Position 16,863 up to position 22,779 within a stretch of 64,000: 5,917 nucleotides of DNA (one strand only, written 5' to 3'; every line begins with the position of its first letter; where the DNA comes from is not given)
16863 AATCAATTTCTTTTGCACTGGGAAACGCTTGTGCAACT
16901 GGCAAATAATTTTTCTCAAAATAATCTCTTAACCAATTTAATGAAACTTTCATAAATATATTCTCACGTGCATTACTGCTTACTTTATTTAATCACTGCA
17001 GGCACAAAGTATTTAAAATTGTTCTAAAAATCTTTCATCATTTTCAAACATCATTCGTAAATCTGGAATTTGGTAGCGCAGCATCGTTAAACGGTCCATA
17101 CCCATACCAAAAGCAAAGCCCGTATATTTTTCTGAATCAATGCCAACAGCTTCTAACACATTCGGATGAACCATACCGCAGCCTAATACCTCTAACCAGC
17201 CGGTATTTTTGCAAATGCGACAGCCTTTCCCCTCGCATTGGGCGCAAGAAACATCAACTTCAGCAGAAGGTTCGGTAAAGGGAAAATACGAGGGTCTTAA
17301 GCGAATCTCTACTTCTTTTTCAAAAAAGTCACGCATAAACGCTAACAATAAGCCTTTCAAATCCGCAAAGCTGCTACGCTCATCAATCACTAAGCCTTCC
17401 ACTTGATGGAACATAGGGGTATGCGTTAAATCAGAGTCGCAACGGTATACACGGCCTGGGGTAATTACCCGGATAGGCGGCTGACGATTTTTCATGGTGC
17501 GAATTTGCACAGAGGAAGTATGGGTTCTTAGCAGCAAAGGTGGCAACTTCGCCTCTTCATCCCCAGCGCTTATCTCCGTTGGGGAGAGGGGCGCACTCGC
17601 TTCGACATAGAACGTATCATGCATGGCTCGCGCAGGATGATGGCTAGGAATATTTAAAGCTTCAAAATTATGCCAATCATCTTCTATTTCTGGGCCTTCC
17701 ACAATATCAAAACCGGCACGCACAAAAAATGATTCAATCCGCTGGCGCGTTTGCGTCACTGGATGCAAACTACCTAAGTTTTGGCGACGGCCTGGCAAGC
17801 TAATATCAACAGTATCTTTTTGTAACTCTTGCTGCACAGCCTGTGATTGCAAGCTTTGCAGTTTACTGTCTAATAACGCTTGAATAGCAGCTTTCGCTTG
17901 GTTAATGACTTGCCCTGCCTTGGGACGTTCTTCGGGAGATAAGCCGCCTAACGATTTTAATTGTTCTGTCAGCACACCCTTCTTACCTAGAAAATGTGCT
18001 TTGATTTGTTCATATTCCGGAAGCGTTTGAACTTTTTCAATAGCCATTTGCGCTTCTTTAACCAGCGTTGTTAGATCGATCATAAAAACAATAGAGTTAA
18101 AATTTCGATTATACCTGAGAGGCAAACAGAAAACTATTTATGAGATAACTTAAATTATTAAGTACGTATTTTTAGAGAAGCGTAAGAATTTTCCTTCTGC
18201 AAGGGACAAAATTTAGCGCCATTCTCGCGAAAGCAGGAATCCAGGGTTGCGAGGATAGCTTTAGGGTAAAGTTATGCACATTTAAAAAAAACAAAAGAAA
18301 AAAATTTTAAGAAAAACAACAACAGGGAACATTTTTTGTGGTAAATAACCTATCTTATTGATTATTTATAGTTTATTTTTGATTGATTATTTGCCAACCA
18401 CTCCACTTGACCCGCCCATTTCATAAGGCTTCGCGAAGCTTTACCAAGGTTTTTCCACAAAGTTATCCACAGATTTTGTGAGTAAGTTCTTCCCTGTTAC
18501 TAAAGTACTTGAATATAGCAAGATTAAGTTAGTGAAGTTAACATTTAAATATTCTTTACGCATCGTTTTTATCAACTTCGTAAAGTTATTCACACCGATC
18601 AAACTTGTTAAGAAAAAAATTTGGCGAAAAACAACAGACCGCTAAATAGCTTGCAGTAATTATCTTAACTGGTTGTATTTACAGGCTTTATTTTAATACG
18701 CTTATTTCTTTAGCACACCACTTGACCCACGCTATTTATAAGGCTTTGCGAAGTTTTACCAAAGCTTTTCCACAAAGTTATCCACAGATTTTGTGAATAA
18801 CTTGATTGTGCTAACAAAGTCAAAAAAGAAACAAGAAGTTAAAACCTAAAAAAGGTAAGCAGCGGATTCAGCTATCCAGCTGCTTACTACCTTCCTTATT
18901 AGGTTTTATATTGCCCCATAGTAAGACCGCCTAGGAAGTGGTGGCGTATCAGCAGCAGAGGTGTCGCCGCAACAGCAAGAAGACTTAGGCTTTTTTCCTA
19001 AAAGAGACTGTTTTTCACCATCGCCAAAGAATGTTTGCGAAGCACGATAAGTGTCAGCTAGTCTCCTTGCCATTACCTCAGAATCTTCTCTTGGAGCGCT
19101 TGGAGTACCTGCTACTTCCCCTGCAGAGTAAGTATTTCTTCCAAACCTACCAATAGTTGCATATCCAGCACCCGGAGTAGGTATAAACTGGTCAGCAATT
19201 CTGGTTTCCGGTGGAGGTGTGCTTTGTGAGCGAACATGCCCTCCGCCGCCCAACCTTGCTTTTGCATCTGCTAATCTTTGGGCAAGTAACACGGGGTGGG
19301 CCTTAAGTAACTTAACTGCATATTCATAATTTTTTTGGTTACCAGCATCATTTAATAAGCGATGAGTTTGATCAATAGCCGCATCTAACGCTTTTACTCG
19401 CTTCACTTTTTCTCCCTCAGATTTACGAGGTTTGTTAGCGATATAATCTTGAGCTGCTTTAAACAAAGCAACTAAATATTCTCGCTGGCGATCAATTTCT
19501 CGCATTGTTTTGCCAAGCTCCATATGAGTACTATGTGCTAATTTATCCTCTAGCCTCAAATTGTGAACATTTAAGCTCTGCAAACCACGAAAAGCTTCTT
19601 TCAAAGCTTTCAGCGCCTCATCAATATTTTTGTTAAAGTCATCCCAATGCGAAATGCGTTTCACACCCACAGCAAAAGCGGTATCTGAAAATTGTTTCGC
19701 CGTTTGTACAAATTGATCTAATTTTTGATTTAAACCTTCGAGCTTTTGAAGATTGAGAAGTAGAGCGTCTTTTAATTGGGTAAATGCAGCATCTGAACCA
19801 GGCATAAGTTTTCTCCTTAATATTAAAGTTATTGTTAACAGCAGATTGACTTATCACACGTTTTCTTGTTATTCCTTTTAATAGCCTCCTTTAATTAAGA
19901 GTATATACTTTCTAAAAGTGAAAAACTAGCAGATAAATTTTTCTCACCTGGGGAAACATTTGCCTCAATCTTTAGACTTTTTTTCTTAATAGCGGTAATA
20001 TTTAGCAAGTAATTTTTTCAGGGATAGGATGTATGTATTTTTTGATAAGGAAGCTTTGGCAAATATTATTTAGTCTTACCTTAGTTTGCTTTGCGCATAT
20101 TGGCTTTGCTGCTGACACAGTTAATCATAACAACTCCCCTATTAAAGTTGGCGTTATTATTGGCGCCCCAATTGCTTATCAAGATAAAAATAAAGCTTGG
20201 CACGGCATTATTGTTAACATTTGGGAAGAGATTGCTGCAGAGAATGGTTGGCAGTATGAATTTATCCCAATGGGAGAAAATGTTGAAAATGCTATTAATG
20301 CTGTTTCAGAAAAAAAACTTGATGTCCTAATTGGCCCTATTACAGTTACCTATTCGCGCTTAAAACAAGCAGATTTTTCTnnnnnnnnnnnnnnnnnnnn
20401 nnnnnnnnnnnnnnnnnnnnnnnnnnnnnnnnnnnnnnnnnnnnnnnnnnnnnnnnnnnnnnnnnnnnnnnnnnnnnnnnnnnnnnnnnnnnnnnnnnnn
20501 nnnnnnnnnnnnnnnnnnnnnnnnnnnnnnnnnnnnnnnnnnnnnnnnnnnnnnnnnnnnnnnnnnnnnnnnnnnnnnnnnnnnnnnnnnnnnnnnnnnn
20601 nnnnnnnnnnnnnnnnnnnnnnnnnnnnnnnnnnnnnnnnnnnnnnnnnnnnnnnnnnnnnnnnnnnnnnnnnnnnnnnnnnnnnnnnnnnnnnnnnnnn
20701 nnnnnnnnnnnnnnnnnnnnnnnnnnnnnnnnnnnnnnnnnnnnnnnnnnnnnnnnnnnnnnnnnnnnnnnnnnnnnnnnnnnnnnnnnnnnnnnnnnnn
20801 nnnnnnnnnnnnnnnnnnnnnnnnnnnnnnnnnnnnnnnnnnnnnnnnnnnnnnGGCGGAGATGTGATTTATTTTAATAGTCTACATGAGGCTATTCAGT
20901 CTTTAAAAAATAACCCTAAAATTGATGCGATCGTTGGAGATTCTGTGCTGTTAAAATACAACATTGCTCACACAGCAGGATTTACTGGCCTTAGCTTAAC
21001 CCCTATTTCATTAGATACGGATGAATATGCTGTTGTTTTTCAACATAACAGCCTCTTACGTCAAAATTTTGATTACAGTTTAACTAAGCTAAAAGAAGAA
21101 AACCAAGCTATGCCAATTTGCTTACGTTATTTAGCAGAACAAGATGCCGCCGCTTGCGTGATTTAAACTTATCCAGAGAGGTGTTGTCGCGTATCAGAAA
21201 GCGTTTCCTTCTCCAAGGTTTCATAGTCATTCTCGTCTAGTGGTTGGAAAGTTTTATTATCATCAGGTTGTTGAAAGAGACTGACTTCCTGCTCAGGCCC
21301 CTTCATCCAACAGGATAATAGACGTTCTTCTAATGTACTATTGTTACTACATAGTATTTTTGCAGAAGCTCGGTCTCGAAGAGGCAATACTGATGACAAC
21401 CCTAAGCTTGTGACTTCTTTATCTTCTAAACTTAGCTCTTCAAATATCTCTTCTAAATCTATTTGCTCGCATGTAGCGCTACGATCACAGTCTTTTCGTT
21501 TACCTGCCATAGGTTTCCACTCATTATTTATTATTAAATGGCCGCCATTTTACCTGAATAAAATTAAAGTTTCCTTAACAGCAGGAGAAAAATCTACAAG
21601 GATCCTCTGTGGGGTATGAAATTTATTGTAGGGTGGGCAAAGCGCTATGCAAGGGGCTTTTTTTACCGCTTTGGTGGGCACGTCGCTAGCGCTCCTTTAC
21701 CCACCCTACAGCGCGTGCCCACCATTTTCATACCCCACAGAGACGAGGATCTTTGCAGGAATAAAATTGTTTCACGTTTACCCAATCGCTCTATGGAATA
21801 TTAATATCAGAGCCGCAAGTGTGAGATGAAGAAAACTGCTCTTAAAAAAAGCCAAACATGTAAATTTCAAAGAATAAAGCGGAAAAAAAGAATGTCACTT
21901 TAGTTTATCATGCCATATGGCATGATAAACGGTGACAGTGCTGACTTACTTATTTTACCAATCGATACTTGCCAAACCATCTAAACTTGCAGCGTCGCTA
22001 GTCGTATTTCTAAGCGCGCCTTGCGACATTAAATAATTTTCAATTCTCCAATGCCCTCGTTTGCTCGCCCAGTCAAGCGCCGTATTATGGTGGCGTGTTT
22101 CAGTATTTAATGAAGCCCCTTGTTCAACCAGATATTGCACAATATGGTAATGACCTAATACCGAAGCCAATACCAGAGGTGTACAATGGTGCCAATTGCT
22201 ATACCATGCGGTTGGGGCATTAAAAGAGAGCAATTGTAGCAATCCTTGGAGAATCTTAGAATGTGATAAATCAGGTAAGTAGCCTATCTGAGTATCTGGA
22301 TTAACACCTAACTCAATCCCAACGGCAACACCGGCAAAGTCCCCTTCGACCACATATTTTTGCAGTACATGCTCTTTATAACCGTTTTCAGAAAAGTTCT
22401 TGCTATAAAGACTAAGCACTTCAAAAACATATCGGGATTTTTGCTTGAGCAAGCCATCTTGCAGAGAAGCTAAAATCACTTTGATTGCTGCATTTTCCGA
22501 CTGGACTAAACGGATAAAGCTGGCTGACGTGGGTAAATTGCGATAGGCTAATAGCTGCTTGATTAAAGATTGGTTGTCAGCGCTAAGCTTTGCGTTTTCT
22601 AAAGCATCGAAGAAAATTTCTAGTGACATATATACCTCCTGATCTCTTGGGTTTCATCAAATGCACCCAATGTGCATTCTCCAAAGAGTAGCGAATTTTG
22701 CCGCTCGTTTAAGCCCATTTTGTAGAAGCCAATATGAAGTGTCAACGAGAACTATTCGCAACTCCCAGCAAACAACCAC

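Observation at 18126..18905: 780-bp non-coding region upstream of pheS with two ~85-bp DnaA-box-cluster elements and AT-rich tracts (oriC-like or DnaA-regulated)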

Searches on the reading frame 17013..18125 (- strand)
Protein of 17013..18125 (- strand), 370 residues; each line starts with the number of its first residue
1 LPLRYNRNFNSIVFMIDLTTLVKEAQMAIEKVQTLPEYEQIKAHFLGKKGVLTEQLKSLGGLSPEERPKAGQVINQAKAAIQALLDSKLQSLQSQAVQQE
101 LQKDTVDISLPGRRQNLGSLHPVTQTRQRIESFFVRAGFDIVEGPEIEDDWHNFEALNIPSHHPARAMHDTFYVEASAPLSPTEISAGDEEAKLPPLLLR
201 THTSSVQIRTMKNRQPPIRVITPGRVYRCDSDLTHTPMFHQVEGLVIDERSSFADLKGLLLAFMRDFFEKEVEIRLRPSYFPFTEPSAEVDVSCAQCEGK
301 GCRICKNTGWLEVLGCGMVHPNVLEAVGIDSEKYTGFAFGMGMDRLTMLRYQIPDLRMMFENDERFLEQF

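Call 7: search_protein_families(library=pfam, proteins=[window:17013-18125:-])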
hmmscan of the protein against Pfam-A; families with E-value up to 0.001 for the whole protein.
window:17013-18125:- (370 aa): 2 families
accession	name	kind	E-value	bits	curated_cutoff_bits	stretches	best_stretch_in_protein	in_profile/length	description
PF01409.25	tRNA-synt_2d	-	1.9e-105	352.2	19.8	1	106-370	2-246/246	tRNA synthetases class II core domain (F)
PF02912.23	Phe_tRNA-synt_N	-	9.8e-23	80.3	22.3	1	34-101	2-69/69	Aminoacyl tRNA synthetase class II, N-terminal domain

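Call 15: find_encoding_contigs(protein=window:17013-18083:-, flank=3000, max_places=4)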
Protein window:17013-18083:- (356 aa): 5 contigs read that carry it; 2 places shown.
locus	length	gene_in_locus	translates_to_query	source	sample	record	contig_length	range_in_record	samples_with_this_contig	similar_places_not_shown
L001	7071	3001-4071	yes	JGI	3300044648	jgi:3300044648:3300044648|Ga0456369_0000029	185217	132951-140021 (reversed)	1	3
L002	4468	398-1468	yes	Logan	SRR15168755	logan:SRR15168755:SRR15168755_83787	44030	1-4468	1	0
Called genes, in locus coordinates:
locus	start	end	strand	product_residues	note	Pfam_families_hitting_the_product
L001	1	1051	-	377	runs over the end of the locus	PF00497:SBP_bac_3, PF10613:Lig_chan-Glu_bd (weak), PF00060:Lig_chan (weak)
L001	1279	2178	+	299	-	-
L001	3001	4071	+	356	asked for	PF02912:Phe_tRNA-synt_N, PF01409:tRNA-synt_2d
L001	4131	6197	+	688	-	PF03483:B3_4, PF03484:B5, PF17759:tRNA_synthFbeta, PF03147:FDX-ACB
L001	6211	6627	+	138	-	-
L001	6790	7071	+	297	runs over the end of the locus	-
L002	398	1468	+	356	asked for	PF02912:Phe_tRNA-synt_N, PF01409:tRNA-synt_2d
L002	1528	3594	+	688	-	PF03483:B3_4, PF03484:B5, PF17759:tRNA_synthFbeta, PF03147:FDX-ACB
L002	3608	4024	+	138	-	-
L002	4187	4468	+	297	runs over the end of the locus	-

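Call 44: find_homologous_proteins(query=window:17013-18083:-, max_evalue=1e-80)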
Query window:17013-18083:- (356 aa): 8000 proteins with E <= 1e-80 among 8000 candidates; the best 120 are listed.
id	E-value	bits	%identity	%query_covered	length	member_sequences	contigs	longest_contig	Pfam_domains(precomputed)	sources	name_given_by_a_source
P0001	8.2e-217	737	94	100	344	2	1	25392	PF01409.26,PF02912.24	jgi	jgi:phenylalanyl-tRNA synthetase alpha chain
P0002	2.7e-173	594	74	100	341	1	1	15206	PF01409.26,PF02912.24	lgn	-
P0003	3.9e-161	554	68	100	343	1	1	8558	PF01409.26,PF02912.24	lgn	-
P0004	7.9e-159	546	69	100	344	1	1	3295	PF01409.26,PF02912.24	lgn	-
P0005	2.7e-158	545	69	98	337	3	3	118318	PF01409.26,PF02912.24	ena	-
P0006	4.2e-158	544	68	99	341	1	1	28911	PF01409.26,PF02912.24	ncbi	-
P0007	2.1e-155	535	68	100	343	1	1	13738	PF01409.26,PF02912.24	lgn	-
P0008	8.1e-152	523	67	100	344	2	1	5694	PF01409.26,PF02912.24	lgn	-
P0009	1.8e-151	522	67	100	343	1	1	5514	PF01409.26,PF02912.24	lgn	-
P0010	1.9e-151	522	64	100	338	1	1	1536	PF01409.26,PF17759.7,PF02912.24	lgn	-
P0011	2.1e-151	522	66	100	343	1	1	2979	PF01409.26,PF02912.24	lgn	-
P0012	2.4e-151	522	65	100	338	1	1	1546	PF01409.26,PF17759.7,PF02912.24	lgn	-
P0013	1.1e-150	520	67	97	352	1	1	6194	PF01409.26,PF02912.24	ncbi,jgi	jgi:phenylalanyl-tRNA synthetase alpha chain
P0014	1.6e-150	519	66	100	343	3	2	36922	PF01409.26,PF02912.24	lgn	-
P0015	4.5e-150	518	65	99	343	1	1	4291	PF01409.26,PF02912.24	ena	-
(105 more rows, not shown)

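Call 45: find_encoding_contigs(protein=P0001, flank=4000, max_places=2)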
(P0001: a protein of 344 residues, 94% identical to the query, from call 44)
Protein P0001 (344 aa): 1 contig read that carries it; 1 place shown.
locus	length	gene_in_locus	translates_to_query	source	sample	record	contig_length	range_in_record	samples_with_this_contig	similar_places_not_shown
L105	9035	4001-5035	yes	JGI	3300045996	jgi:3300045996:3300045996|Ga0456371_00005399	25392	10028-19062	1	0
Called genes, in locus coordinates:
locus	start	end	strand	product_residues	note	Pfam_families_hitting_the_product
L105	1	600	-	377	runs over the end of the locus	PF00497:SBP_bac_3, PF10613:Lig_chan-Glu_bd (weak), PF00060:Lig_chan (weak)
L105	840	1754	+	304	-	-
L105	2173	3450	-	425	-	-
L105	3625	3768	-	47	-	-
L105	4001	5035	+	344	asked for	PF02912:Phe_tRNA-synt_N, PF01409:tRNA-synt_2d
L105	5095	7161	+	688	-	PF03483:B3_4, PF03484:B5, PF17759:tRNA_synthFbeta, PF03147:FDX-ACB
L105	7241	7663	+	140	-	-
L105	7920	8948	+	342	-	-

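Call 46: find_encoding_contigs(protein=P0002, flank=4000, max_places=2)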
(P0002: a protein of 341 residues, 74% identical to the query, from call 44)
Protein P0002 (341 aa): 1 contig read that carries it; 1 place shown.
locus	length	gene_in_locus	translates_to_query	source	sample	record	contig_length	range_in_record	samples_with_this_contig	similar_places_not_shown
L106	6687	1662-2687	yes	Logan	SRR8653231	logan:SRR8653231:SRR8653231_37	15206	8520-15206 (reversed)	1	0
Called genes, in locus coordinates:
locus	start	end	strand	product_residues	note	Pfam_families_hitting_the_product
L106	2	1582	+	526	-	?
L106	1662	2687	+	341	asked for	PF02912:Phe_tRNA-synt_N, PF01409:tRNA-synt_2d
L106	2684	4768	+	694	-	PF03483:B3_4, PF03484:B5, PF17759:tRNA_synthFbeta, PF03147:FDX-ACB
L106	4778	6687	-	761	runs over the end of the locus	PF13491:FtsK_4TM, PF17854:FtsK_alpha, PF01580:FtsK_SpoIIIE, PF09397:FtsK_gamma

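Call 47: find_encoding_contigs(protein=P0005, flank=4000, max_places=2)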
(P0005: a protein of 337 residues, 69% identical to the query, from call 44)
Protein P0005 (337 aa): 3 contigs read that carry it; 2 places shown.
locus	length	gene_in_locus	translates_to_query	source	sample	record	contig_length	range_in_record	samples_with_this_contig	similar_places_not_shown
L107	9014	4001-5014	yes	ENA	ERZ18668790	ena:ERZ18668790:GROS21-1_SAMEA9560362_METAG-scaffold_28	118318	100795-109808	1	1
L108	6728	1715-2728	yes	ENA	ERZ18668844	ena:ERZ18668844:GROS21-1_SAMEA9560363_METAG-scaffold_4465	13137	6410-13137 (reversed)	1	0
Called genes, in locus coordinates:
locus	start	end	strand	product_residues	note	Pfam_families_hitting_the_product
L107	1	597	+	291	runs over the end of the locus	PF02653:BPD_transp_2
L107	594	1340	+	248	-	PF00005:ABC_tran, PF02463:SMC_N (weak), PF13304:AAA_21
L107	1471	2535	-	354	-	PF01116:F_bP_aldolase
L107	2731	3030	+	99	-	PF00216:Bac_DNA_binding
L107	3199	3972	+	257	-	PF09296:NUDIX-like, PF09297:Zn_ribbon_NUD (weak), PF00293:NUDIX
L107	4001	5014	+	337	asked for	PF02912:Phe_tRNA-synt_N, PF01409:tRNA-synt_2d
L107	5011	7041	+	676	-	PF03483:B3_4, PF03484:B5, PF17759:tRNA_synthFbeta, PF03147:FDX-ACB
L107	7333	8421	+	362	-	PF02812:ELFV_dehydrog_N, PF00208:ELFV_dehydrog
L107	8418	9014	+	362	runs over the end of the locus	PF00676:E1_dh, PF02775:TPP_enzyme_C, PF13292:DXP_synthase_N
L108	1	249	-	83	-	?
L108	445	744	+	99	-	PF00216:Bac_DNA_binding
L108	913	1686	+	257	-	PF09296:NUDIX-like, PF09297:Zn_ribbon_NUD (weak), PF00293:NUDIX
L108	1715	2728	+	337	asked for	PF02912:Phe_tRNA-synt_N, PF01409:tRNA-synt_2d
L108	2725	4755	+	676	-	PF03483:B3_4, PF03484:B5, PF17759:tRNA_synthFbeta, PF03147:FDX-ACB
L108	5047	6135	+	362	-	PF02812:ELFV_dehydrog_N, PF00208:ELFV_dehydrog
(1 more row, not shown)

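Call 48: find_encoding_contigs(protein=P0006, flank=4000, max_places=2)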
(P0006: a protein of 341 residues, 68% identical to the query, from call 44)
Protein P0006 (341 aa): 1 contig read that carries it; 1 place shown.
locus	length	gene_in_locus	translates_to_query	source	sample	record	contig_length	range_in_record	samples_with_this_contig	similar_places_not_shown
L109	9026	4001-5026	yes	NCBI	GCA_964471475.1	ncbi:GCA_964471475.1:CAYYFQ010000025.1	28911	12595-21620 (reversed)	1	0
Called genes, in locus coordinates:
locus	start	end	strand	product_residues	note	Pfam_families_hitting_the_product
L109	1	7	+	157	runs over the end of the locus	PF03449:GreA_GreB_N, PF01272:GreA_GreB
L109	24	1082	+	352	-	PF00953:Glycos_transf_4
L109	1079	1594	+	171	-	PF02556:SecB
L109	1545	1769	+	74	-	-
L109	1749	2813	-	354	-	PF01116:F_bP_aldolase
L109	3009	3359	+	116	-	PF00216:Bac_DNA_binding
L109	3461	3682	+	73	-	PF19807:DUF6290 (weak)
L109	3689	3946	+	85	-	PF05016:ParE_toxin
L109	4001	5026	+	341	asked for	PF02912:Phe_tRNA-synt_N, PF01409:tRNA-synt_2d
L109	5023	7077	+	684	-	PF03483:B3_4, PF03484:B5, PF17759:tRNA_synthFbeta, PF03147:FDX-ACB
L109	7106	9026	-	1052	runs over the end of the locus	-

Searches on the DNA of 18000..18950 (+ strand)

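Call 63: search_dna_similar(query=window:18260-18500:+, collection=plasmids, mode=distant, max_evalue=0.01, max_rows=15)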
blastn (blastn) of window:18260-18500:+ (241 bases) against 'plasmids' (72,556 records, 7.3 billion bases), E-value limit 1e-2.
No match.

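Call 65: search_rna_families(source=window, start=18000, end=18950, threshold=evalue, max_evalue=1)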
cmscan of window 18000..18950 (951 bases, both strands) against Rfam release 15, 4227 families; matches with E-value up to 1: 1.
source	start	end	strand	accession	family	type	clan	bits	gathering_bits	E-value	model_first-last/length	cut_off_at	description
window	18288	18343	+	RF01675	CrcZ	Gene; sRNA;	-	12.2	95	0.85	1-398/398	no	Pseudomonas sRNA CrcZ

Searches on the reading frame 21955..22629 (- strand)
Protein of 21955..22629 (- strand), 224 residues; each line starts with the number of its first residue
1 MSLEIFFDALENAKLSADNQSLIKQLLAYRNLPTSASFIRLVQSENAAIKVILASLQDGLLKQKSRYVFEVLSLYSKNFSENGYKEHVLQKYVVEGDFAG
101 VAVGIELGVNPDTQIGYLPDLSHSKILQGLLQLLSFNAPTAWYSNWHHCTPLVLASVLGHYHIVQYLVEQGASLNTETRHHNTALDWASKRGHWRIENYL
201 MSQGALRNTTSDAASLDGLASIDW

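Call 7: search_protein_families(library=pfam, proteins=[window:21955-22629:-])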
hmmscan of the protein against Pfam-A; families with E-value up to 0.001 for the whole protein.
window:21955-22629:- (224 aa): 5 families
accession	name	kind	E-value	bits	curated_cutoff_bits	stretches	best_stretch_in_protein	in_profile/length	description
PF00023.36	Ank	-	4.8e-10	39.6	21.1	1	148-176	2-30/33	Ankyrin repeat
PF12796.13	Ank_2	-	2e-08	35.1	27.3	1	145-205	27-84/90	Ankyrin repeats (3 copies)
PF13606.12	Ank_3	-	1.9e-06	28.1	22.3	0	148-175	2-29/30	Ankyrin repeat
PF13857.12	Ank_5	-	3.6e-05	24.5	27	0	167-203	1-38/56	Ankyrin repeats (many copies)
PF13637.12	Ank_4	-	0.00022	21.9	22.7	1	155-193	4-42/50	Ankyrin repeats (many copies)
